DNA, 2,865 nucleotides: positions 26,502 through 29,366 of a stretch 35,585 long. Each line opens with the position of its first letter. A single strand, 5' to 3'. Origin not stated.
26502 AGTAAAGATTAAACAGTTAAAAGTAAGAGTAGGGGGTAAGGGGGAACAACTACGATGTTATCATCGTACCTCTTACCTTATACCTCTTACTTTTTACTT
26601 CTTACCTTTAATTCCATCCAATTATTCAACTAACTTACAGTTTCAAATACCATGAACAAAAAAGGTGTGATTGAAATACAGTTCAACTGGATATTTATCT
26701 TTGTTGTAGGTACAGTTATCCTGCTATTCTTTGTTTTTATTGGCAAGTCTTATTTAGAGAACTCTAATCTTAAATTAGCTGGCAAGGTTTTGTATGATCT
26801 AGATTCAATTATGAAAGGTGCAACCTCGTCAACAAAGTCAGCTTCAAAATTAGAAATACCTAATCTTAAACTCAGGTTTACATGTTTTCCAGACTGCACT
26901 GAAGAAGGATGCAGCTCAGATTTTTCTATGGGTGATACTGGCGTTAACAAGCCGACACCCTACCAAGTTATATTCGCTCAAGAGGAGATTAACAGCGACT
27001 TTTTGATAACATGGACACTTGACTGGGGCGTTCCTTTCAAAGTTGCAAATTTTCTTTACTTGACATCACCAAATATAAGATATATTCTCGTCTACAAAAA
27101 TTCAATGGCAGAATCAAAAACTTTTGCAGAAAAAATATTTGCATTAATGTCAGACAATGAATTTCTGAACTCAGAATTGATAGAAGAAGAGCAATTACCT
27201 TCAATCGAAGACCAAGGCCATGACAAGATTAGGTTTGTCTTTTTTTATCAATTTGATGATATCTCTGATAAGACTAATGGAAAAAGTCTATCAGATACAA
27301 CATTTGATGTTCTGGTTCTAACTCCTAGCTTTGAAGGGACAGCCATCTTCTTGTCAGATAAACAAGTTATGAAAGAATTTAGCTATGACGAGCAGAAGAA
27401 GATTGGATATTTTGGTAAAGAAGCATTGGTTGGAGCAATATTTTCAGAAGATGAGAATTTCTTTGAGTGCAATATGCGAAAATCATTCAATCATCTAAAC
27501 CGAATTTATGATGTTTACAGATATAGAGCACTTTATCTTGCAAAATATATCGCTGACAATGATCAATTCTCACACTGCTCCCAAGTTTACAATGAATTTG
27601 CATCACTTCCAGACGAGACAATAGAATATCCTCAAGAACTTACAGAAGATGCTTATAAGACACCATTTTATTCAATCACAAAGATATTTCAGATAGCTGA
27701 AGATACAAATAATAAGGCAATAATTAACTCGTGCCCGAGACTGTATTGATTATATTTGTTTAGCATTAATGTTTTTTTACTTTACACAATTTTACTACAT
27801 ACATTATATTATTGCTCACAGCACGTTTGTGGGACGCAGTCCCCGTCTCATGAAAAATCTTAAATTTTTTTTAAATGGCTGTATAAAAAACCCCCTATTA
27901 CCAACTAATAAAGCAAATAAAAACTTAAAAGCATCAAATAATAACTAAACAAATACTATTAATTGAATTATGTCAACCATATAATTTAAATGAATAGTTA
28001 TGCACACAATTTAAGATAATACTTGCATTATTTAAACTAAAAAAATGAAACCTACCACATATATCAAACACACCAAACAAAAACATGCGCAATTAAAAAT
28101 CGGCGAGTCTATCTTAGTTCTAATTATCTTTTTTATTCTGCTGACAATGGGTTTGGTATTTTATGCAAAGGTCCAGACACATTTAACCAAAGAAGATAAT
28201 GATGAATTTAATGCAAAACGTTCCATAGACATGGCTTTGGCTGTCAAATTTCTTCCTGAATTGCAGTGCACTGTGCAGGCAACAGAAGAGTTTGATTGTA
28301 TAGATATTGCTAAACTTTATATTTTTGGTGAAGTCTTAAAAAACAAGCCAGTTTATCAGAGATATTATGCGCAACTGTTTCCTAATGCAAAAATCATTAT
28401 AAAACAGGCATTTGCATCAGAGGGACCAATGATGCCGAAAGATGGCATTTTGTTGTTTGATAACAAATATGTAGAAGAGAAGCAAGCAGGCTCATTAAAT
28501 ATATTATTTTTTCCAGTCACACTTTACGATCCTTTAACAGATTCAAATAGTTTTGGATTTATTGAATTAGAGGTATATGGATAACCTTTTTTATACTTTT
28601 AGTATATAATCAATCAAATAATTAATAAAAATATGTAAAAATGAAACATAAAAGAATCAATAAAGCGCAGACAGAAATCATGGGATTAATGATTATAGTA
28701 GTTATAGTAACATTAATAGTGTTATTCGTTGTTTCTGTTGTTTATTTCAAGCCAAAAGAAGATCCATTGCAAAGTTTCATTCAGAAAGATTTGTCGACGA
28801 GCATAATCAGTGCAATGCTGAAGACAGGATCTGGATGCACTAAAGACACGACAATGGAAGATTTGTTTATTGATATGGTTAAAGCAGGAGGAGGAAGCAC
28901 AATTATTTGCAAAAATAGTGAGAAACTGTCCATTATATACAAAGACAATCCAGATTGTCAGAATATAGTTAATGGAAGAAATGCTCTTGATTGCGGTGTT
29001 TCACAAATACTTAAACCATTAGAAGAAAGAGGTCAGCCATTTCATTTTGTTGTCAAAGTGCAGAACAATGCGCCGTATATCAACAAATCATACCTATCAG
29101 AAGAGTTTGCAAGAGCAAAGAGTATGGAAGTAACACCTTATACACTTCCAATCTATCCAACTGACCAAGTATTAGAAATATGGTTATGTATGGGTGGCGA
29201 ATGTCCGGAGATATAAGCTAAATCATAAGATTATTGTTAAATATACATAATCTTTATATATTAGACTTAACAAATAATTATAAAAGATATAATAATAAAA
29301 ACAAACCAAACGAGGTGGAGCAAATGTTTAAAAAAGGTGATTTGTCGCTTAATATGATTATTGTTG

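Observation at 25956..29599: Five consecutive genes with prepilin-like (class III) N-termini: candidate new archaeal type IV pilus-like filament set with no machinery in cis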

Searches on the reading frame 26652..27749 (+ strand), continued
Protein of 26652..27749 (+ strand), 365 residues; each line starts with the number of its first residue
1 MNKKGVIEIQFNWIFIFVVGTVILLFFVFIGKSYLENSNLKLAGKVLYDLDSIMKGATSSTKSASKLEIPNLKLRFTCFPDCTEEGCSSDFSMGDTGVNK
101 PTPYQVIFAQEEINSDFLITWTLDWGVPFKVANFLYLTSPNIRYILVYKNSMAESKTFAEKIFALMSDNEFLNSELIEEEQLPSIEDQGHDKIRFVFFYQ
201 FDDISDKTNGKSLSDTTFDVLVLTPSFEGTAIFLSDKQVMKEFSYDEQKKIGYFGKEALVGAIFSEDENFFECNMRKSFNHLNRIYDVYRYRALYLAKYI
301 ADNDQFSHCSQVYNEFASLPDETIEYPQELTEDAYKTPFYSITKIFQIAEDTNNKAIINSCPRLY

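Call 80: find_related_loci(query=A1, collection=viral_contigs, flank=10000)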
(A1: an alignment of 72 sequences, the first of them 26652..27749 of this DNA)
Query A1 (365 aa) in viral_contigs; peptide patterns used: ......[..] (x = any residue, [..] = any of these).
18 stretches matched a pattern, but none encodes a relative of the query by tblastn (E <= 1e-3).

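Call 83: search_protein_families(library=pfam, proteins=[L037:18852-19811:+, L074:14078-15361:+, L079:9779-10927:+, L008:19234-20475:+, L011:12822-14159:+, L075:18725-19882:+, L025:14514-16502:+, L069:18225-19301:+], max_evalue=0.001)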
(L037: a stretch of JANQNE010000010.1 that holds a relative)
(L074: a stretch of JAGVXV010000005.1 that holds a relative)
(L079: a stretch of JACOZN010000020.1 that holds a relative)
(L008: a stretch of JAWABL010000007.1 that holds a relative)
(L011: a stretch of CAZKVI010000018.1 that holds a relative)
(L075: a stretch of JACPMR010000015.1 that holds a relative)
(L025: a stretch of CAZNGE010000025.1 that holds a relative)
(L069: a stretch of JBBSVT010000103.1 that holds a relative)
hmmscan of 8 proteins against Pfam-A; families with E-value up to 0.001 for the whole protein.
L037:18852-19811:+ (319 aa): 2 families
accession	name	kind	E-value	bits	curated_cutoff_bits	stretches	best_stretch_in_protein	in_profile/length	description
PF01427.22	Peptidase_M15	-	3.3e-07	30.7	27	1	276-302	159-185/199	D-ala-D-ala dipeptidase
PF02557.22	VanY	-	0.00013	22.2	25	1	186-257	3-81/132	D-alanyl-D-alanine carboxypeptidase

L074:14078-15361:+ (427 aa): 1 family
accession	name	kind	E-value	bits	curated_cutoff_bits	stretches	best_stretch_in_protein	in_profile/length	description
PF01464.25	SLT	-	1.1e-05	25.4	21.3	0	214-295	3-60/117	Transglycosylase SLT domain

L079:9779-10927:+ (382 aa): 1 family
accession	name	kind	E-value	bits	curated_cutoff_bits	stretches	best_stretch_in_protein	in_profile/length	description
PF02557.22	VanY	-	2.2e-05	24.7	25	1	252-364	21-129/132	D-alanyl-D-alanine carboxypeptidase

L008:19234-20475:+ (413 aa): 1 family
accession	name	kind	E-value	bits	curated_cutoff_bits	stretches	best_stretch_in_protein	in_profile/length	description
PF01551.29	Peptidase_M23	-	3.7e-23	82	28.7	1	284-373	3-96/96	Peptidase family M23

L011:12822-14159:+ (445 aa): 1 family
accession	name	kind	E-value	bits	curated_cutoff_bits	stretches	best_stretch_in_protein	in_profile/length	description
PF01464.25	SLT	-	2.2e-14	53.4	21.3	1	257-377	3-109/117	Transglycosylase SLT domain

L075:18725-19882:+ (385 aa): 0 families

L025:14514-16502:+ (662 aa): 1 family
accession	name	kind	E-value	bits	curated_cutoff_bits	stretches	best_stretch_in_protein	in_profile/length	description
PF01551.29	Peptidase_M23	-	1.3e-24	86.7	28.7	1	488-580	2-91/96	Peptidase family M23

L069:18225-19301:+ (358 aa): 2 families
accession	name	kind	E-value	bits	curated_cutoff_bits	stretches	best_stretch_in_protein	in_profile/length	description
PF08291.16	Peptidase_M15_3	-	1.8e-11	44.6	23.2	1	247-318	42-108/108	Peptidase M15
PF05951.18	Peptidase_M15_2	-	2.1e-05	24.7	27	1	247-319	73-147/153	Bacterial protein of unknown function (DUF882)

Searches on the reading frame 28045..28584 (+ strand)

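Call 5: search_protein_families(library=pfam, proteins=[window:28045-28584:+], max_evalue=1)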
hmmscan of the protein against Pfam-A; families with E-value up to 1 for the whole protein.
window:28045-28584:+ (179 aa): 0 families

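Call 7: search_protein_families(library=ncbifam, proteins=[window:28045-28584:+], max_evalue=1)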
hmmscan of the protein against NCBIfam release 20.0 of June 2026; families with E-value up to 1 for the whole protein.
window:28045-28584:+ (179 aa): 1 family
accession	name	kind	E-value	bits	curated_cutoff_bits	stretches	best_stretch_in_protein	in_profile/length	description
NF042931.1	SAG1386_EF1546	equivalog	0.19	11.8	80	1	19-58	30-69/158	SAG1386/EF1546 family surface-associated protein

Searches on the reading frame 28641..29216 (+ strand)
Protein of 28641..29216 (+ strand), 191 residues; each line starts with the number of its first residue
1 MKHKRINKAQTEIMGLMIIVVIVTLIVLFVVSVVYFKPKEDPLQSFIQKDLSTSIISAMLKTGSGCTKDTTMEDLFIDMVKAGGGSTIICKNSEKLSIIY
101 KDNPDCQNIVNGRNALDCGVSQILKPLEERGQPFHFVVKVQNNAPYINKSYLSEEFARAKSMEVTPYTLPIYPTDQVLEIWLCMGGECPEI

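Call 5: search_protein_families(library=pfam, proteins=[window:28641-29216:+], max_evalue=1)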
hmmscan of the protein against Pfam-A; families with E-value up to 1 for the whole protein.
window:28641-29216:+ (191 aa): 4 families
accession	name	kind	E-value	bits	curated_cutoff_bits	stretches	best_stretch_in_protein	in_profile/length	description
PF11346.13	DUF3149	-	0.039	14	23.2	1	15-41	10-38/40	Protein of unknown function (DUF3149)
PF06286.16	Coleoptericin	-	0.085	13.4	25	1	13-73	1-61/143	Coleoptericin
PF14991.11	MLANA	-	0.2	12.3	27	1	10-64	22-73/117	Protein melan-A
PF11337.13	DUF3139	-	0.26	12.3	27.3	1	19-106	4-79/83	Protein of unknown function (DUF3139)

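Call 7: search_protein_families(library=ncbifam, proteins=[window:28641-29216:+], max_evalue=1)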
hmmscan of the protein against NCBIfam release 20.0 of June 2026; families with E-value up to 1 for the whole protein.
window:28641-29216:+ (191 aa): 0 families

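Call 26: find_homologous_proteins(query=window:28641-29216:+, max_evalue=0.001)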
Query window:28641-29216:+ (191 aa): 11 proteins with E <= 0.001 among 187 candidates.
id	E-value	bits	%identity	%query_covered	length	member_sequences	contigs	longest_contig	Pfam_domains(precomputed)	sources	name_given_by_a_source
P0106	5.2e-116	403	93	100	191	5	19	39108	-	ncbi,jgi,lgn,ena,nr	ncbi:hypothetical protein J4434_06155 [Candidatus Woesearchaeota archaeon]|nr:hypothetical protein [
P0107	9.9e-105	366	86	100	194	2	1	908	-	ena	-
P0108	2.6e-75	270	66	98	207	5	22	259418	-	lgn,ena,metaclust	metaclust:\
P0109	6.1e-70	253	64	96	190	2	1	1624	-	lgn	-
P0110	1.4e-68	249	65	99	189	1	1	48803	-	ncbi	ncbi:MAG: hypothetical protein ABIG89_04395 [Candidatus Woesearchaeota archaeon]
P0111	9.2e-68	246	60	96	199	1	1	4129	-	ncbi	-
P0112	9.2e-64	233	58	96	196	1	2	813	-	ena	-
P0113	2.1e-59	219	56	96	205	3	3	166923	-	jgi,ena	jgi:hypothetical protein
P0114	2.0e-58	215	59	85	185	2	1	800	-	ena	-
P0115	8.5e-52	194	54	86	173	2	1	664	-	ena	-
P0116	1.2e-49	187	54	98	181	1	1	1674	-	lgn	-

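Call 30: search_solved_structures(query=A2, max_evalue=10)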
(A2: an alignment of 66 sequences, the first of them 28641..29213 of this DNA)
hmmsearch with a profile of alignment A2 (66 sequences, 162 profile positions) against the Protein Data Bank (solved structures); distinct sequences matched with E-value up to 10: 5.
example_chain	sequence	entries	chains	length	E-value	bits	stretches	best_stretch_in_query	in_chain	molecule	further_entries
7y5e_XL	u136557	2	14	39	0.97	12.3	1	12-29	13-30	Photosystem II reaction center X protein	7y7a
9t5t_X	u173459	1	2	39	1.3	11.9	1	14-29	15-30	Photosystem II reaction center protein X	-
9csm_A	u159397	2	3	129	1.4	11.8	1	49-117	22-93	Ribonuclease 7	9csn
2na8_A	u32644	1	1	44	3.6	10.5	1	15-33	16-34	Cytokine receptor common subunit beta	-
2na9_A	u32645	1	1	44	4.1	10.3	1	15-33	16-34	Cytokine receptor common subunit beta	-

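Call 39: search_protein_representatives(alignment_id=A3)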
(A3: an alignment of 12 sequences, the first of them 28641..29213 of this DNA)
Query: 12 sequences, 193 profile positions. Proteins with E-value up to 0.001 (for the whole library): 511; up to 1e-10: 57; up to 1e-30: 5. The best 150 are listed.
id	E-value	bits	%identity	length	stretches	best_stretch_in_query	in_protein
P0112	6.5e-97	339.3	-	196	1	2-193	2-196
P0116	4.5e-75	268.0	-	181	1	1-193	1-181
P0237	3.5e-57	209.7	-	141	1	56-193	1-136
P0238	8.3e-49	182.3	-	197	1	2-192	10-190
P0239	1.5e-38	148.9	-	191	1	3-193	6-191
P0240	4.1e-27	111.5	-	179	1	3-188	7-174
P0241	4.8e-24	101.5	-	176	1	4-191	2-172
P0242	1.5e-22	96.6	-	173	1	3-190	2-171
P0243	4.5e-21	91.9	-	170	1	11-188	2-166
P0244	1.0e-20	90.7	-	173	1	4-193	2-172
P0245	2.5e-20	89.4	-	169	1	2-188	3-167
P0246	1.5e-17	80.3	-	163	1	2-90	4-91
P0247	1.6e-17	80.3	-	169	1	4-190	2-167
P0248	2.7e-17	79.5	-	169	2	4-101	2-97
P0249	3.6e-17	79.1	-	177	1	3-190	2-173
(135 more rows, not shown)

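Call 45: predict_structure(alignment_id=A5)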
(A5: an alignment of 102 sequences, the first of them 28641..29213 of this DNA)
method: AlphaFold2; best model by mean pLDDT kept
length: 191 residues; sequences in the alignment: 102
mean_pLDDT: 90.9   pTM: 0.77
mean pLDDT of the five models: 90.9, 90.7, 90.4, 90.3, 89.0
residues with pLDDT >= 90: 138; 70-90: 41; 50-70: 11; < 50: 1
segments of 3 or more residues with pLDDT < 50: none
pLDDT, mean of each block of 10 residues (from residue 1): 63 89 97 83 87 95 95 97 96 90 95 97 96 96 93 88 88 95 92 61
secondary structure, 60 per line:
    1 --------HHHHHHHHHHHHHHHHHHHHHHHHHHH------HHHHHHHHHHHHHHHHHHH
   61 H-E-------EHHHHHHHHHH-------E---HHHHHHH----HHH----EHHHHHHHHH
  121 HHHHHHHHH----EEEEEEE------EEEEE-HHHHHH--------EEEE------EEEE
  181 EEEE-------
elements in order: H9-35 H42-61 H72-81 H93-99 H112-129 E134-140 E147-151 H153-158 E167-170 E177-184

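Call 48: fold_search(model_id=the predicted structure, library=pdb)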
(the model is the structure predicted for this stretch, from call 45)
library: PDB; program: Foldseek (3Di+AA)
matches with E <= 10: 311; with E <= 0.001: 0
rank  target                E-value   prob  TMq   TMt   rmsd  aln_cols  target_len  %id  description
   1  4v61_AC               2.3e-01  0.10  0.21  0.19  14.4       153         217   15  Homology model for the Spinach chloroplast 30S subunit fitted to 9.4A cryo-EM map of the 70S chlororibosome. (released 2014-07-09)
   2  6eri_BC               3.1e-01  0.14  0.22  0.20  14.1       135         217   16  Structure of the chloroplast ribosome with chl-RRF and hibernation-promoting factor (released 2018-04-18)
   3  4jgq_A                3.5e-01  0.23  0.18  0.17   6.7        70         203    6  The crystal structure of sporulation kinase D mutant sensor domain, r131a, from Bacillus subtilis subsp in co-crystall (released 2013-05-15)
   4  7kq8_A                3.5e-01  0.08  0.14  0.10  12.5       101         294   12  Structure of iron bound MEMO1 (released 2021-11-17)
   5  4u64                  3.8e-01  0.13  0.23  0.31  15.8       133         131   14  Structure of the periplasmic output domain of the Legionella pneumophila LapD ortholog CdgS9 in the apo state (released 2014-08-13)
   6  9y6s_6c               4.0e-01  0.12  0.19  0.31  10.9       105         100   13  96-nm repeat of the Leishmania tarentolae doublet microtubule (released 2025-12-17)
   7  6spe_c                4.8e-01  0.09  0.22  0.21  15.8       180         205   11  Pseudomonas aeruginosa 30s ribosome from a clinical isolate (released 2019-10-16)
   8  6o81_L                4.8e-01  0.04  0.13  0.10  23.6       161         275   14  Electron cryo-microscopy of the eukaryotic translation initiation factor 2B bound to translation initiation factor 2 f (released 2019-05-15)
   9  8j07_n8               5.1e-01  0.12  0.18  0.28   8.1        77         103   17  96nm repeat of human respiratory doublet microtubule and associated axonemal complexes (released 2023-07-26)
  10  4jgq_B                5.4e-01  0.18  0.17  0.17   6.0        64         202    8  The crystal structure of sporulation kinase D mutant sensor domain, r131a, from Bacillus subtilis subsp in co-crystall (released 2013-05-15)
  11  8ip8_ia               5.8e-01  0.15  0.21  0.19   8.1        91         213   15  Wheat 80S ribosome stalled on AUG-Stop boron dependently (released 2024-02-21)
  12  5vky_B                6.5e-01  0.14  0.20  0.33   9.3       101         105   13  Yeast Tda2 (YER071C) - a dynein light chain family member that works independently of the dynein motor complex and mic (released 2017-07-12)
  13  8glv_CP               7.0e-01  0.08  0.19  0.27  11.6       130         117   12  96-nm repeat unit of doublet microtubules from Chlamydomonas reinhardtii flagella (released 2023-05-31)
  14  7k58_N                7.0e-01  0.06  0.17  0.23  10.6       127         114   13  Structure of outer-arm dyneins bound to microtubule with microtubule binding state 1(MTBS-1) (released 2021-09-29)
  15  7k5b_N                7.4e-01  0.09  0.19  0.28  10.0       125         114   10  Structure of outer-arm dynein bound to microtubule doublet in microtubule binding state 2 (MTBS-2) (released 2021-09-29)
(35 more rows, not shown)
